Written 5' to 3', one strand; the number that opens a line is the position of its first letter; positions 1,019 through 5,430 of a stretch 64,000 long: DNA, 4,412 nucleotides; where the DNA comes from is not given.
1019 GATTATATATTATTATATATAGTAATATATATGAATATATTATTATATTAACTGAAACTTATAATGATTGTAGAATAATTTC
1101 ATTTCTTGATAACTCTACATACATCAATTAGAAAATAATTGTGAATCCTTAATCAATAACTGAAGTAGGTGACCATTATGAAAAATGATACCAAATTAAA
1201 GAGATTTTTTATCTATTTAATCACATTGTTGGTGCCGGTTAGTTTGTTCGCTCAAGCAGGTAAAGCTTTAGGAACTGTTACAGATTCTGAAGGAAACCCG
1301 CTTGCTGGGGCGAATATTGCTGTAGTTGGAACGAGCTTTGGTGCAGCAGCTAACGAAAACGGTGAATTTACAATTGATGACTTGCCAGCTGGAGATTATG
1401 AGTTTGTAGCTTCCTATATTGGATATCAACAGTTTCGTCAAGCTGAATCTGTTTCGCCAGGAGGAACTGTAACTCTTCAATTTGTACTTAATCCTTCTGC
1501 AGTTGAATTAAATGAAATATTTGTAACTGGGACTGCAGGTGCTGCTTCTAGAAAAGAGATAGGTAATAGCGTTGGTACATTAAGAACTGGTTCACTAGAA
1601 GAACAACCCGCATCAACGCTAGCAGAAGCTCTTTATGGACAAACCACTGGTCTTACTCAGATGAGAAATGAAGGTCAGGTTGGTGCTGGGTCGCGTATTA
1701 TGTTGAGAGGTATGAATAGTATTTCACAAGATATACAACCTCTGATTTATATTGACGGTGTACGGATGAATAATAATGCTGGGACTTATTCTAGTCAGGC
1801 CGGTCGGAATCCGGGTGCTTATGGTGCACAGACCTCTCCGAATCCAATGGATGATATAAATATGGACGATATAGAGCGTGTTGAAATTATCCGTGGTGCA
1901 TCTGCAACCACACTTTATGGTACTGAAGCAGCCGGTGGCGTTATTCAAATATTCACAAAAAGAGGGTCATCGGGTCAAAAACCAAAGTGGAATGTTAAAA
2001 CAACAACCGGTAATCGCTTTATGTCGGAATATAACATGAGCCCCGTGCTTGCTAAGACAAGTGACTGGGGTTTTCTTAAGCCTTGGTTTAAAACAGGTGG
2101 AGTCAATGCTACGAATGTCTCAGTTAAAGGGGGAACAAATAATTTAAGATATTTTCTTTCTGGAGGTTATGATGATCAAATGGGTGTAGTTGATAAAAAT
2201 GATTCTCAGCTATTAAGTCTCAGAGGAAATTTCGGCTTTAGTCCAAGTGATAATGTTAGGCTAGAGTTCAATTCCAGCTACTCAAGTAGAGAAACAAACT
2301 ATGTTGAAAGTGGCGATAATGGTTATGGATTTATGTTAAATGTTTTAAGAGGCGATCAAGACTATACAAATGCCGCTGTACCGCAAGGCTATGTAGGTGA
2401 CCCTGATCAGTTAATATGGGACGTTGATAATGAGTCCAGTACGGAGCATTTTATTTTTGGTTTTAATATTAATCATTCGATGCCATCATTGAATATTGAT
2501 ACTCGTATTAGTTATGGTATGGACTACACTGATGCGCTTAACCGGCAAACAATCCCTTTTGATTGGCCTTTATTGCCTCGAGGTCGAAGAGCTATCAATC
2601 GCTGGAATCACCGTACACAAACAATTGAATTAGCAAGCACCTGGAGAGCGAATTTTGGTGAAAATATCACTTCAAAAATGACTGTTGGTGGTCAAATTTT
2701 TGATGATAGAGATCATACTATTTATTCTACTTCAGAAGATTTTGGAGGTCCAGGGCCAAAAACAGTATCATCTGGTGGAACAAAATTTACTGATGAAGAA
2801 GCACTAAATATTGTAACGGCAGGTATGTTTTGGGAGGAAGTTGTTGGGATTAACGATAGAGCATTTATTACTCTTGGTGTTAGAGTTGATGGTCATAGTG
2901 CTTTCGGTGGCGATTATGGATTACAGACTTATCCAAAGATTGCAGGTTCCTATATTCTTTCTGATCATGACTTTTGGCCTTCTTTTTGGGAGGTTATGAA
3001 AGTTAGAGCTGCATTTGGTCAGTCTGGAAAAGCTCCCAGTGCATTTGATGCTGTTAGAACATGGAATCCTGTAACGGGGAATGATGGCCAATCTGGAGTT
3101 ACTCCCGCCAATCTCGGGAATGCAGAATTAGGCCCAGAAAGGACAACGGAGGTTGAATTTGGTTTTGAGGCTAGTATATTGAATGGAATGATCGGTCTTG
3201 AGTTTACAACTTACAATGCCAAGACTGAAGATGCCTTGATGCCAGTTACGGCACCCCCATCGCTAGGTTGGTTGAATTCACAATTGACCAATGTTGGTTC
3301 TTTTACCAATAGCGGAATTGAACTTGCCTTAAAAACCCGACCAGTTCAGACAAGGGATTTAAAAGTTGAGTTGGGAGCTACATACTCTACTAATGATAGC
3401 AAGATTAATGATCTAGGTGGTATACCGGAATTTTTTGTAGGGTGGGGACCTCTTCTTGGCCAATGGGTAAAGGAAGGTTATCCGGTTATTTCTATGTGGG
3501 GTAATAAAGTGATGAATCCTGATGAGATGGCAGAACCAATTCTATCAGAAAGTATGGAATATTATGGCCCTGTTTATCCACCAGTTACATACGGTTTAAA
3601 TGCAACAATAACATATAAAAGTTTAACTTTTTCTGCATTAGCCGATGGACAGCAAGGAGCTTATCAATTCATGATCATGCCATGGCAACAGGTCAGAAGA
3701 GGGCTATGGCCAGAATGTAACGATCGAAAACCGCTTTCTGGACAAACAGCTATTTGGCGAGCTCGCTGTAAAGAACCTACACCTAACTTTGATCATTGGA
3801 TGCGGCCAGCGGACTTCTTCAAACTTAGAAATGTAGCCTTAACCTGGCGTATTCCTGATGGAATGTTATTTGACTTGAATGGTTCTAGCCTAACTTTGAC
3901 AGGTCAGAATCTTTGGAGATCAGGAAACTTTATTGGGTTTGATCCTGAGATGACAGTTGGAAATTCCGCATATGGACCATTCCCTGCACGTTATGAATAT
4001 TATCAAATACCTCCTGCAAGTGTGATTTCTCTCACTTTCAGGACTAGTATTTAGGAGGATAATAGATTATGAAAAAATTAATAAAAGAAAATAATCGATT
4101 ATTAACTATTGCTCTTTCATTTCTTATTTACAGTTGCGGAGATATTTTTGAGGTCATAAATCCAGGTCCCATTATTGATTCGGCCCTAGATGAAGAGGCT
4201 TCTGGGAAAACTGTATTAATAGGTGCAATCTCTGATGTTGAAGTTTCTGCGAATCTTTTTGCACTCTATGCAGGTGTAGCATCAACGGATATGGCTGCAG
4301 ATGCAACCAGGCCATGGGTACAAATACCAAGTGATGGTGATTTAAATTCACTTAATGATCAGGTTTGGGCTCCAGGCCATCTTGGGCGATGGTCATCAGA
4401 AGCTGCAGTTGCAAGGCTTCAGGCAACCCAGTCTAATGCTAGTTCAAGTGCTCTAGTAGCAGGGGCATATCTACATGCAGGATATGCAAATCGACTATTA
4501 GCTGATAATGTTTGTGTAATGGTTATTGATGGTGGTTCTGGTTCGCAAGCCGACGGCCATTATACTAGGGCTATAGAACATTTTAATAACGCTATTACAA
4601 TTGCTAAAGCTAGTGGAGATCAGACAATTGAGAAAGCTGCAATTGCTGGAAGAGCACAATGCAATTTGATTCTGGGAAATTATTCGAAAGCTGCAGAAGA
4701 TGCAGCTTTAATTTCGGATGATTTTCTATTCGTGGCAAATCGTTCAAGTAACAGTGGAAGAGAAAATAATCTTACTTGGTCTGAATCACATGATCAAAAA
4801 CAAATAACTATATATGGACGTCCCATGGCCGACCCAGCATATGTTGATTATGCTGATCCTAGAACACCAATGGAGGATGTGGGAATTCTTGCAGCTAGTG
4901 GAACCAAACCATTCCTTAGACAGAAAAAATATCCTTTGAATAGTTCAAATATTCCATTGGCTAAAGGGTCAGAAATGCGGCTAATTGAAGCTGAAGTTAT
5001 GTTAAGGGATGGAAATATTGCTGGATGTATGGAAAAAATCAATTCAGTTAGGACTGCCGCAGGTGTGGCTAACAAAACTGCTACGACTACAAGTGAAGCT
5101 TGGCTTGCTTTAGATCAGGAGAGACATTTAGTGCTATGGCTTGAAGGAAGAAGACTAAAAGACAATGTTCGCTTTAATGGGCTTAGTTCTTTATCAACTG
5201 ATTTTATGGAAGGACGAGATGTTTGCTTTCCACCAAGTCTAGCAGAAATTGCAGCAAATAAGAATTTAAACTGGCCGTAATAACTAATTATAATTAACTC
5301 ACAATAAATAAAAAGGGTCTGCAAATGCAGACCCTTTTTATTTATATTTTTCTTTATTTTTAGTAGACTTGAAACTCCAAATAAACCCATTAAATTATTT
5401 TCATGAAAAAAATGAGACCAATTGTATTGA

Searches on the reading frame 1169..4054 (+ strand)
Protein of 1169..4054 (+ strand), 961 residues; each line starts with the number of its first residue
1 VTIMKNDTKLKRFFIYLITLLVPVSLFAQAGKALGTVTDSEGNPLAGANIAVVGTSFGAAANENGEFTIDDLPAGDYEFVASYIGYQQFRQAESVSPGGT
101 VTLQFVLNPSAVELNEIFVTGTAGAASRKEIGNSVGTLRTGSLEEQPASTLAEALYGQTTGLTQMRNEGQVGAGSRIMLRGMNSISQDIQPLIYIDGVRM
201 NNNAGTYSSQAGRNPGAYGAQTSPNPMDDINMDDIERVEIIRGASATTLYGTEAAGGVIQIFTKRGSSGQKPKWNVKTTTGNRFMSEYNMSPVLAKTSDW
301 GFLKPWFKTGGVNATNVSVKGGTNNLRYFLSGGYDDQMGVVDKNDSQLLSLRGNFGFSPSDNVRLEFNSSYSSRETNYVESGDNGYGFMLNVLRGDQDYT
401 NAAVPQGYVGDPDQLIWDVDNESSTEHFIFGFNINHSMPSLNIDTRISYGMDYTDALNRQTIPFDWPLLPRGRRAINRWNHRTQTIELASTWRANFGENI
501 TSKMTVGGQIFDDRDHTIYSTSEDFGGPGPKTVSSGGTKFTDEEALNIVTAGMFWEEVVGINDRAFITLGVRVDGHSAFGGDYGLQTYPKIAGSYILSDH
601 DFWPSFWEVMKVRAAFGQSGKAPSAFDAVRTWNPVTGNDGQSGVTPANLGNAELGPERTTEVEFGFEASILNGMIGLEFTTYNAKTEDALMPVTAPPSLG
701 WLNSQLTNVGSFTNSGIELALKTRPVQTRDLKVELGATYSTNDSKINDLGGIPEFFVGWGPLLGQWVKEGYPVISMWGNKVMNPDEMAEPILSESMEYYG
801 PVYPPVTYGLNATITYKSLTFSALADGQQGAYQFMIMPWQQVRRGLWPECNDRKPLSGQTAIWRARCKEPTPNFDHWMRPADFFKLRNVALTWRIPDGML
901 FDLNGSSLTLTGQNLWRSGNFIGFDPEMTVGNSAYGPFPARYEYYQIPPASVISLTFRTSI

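Call 10: search_protein_families(library=pfam, proteins=[window:1169-4054:+], max_evalue=0.0001)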
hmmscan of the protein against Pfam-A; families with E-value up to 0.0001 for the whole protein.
window:1169-4054:+ (961 aa): 3 families
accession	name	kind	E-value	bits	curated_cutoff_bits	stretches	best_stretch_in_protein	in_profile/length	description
PF13715.12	CarbopepD_reg_2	-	2.2e-20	72.9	32.2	1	35-119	3-88/88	CarboxypepD_reg-like domain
PF07715.20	Plug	-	1.8e-18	67.5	23.9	1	129-258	3-107/107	TonB-dependent Receptor Plug Domain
PF13620.12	CarboxypepD_reg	-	5.1e-18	65.6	32.3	1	35-107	4-81/82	Carboxypeptidase regulatory-like domain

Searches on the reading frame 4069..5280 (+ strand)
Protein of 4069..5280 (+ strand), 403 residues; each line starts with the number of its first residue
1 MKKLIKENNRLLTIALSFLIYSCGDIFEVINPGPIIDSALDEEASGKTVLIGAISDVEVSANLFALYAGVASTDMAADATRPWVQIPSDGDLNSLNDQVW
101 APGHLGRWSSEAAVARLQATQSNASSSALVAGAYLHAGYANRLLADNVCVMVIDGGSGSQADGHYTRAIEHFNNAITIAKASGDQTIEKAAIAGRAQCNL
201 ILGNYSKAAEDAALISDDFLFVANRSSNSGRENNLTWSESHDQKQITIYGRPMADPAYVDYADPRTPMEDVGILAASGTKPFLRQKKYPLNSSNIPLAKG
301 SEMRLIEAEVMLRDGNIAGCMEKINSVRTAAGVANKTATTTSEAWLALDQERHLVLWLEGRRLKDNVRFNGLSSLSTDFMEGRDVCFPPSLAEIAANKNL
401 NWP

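Call 10: search_protein_families(library=pfam, proteins=[window:4069-5280:+], max_evalue=0.0001)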
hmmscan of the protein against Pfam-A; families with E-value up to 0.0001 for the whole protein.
window:4069-5280:+ (403 aa): 1 family
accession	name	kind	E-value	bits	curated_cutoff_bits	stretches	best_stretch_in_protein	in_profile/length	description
PF07980.17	SusD_RagB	-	9e-07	29.3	23.1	1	291-373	152-238/297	SusD family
